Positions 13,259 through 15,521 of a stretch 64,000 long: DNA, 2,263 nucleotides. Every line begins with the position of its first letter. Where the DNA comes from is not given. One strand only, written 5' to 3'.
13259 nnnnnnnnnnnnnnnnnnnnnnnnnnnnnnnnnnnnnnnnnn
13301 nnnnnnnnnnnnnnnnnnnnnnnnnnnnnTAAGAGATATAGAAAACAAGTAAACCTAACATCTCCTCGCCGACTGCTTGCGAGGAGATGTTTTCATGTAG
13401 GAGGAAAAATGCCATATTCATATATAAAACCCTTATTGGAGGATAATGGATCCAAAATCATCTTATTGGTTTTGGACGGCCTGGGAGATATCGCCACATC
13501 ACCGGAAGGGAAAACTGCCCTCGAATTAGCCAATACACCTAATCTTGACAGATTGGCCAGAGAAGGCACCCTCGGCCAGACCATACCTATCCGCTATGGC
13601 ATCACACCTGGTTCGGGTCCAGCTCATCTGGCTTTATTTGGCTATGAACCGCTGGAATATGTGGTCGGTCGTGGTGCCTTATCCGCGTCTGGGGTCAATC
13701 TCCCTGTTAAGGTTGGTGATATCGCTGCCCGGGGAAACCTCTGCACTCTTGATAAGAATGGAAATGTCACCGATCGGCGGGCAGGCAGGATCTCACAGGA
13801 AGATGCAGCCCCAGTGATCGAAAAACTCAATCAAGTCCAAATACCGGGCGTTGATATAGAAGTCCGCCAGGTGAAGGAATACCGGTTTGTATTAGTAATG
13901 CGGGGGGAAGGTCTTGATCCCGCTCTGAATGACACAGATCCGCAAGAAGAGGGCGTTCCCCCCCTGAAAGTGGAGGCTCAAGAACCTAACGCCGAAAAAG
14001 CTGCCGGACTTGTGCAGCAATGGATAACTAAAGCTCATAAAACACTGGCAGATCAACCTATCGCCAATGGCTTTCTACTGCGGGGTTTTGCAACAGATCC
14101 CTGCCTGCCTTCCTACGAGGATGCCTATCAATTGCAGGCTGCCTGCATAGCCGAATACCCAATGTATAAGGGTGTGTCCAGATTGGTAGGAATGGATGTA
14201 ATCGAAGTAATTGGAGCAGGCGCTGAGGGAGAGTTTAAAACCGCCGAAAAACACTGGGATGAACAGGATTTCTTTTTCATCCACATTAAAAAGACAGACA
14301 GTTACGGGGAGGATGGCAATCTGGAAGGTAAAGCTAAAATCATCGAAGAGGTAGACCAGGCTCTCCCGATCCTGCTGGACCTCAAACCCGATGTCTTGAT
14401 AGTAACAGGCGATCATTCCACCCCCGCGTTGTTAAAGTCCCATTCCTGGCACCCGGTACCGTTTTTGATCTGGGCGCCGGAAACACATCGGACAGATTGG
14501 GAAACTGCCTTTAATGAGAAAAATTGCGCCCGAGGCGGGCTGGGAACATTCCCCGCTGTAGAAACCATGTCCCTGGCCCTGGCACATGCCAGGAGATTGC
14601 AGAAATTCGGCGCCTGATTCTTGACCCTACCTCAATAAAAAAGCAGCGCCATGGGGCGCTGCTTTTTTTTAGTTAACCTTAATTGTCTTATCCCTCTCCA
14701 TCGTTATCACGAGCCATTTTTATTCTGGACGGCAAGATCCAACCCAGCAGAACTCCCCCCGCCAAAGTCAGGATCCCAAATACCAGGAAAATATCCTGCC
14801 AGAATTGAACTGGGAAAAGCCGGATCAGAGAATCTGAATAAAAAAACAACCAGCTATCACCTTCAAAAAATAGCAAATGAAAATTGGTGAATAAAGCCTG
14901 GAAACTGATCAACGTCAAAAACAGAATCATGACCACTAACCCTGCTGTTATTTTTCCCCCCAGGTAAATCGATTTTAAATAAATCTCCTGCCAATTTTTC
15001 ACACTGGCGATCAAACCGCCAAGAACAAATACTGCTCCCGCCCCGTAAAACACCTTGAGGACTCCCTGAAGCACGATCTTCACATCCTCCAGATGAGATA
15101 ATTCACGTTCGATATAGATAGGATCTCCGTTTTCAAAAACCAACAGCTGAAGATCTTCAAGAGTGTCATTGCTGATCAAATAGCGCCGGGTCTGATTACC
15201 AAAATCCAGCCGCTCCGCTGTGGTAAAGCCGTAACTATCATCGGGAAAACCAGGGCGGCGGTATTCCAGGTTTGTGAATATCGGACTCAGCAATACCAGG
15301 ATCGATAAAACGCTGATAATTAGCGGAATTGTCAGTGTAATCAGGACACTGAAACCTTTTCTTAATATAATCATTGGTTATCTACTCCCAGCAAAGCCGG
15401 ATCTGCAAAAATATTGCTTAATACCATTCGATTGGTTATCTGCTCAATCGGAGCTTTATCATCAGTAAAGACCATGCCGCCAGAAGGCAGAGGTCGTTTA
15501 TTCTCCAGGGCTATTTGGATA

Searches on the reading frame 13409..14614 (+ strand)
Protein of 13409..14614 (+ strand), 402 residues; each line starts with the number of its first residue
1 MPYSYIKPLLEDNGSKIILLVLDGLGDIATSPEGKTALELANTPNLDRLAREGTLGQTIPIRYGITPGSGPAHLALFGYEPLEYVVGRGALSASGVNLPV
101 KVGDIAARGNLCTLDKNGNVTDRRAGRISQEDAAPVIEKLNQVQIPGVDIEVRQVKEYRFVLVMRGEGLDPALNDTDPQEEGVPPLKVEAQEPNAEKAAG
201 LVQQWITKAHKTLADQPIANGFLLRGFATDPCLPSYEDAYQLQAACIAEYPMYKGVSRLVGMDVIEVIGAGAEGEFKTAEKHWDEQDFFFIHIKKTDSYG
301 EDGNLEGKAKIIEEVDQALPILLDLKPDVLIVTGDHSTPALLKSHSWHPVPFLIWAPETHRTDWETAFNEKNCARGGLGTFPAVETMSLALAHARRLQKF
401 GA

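Call 46: search_protein_families(library=pfam, proteins=[window:13409-14614:+], max_evalue=0.0001)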
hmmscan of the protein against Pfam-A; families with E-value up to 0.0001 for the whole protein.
window:13409-14614:+ (402 aa): 2 families
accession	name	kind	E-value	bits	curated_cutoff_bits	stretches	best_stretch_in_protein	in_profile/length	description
PF01676.23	Metalloenzyme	-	1.6e-45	156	24.3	1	16-391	2-250/252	Metalloenzyme superfamily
PF10143.14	PhosphMutase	-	2.5e-44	151.6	21.5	1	50-218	1-169/170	2,3-bisphosphoglycerate-independent phosphoglycerate mutase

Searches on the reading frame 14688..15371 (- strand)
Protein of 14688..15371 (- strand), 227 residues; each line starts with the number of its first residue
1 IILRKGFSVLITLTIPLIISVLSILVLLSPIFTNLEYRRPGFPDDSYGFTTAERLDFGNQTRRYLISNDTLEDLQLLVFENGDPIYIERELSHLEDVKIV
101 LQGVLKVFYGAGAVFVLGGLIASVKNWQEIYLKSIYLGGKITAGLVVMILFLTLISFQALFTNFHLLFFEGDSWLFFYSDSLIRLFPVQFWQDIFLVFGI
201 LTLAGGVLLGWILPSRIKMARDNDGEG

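Call 68: search_protein_families(library=pfam, proteins=[window:14688-15371:-], max_evalue=0.00001)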
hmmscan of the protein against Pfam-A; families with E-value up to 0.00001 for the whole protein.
window:14688-15371:- (227 aa): 1 family
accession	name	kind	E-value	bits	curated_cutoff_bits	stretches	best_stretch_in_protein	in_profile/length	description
PF07314.17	Lit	-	2.1e-20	74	24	1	11-191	3-176/176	Lipoprotein intramolecular transacylase Lit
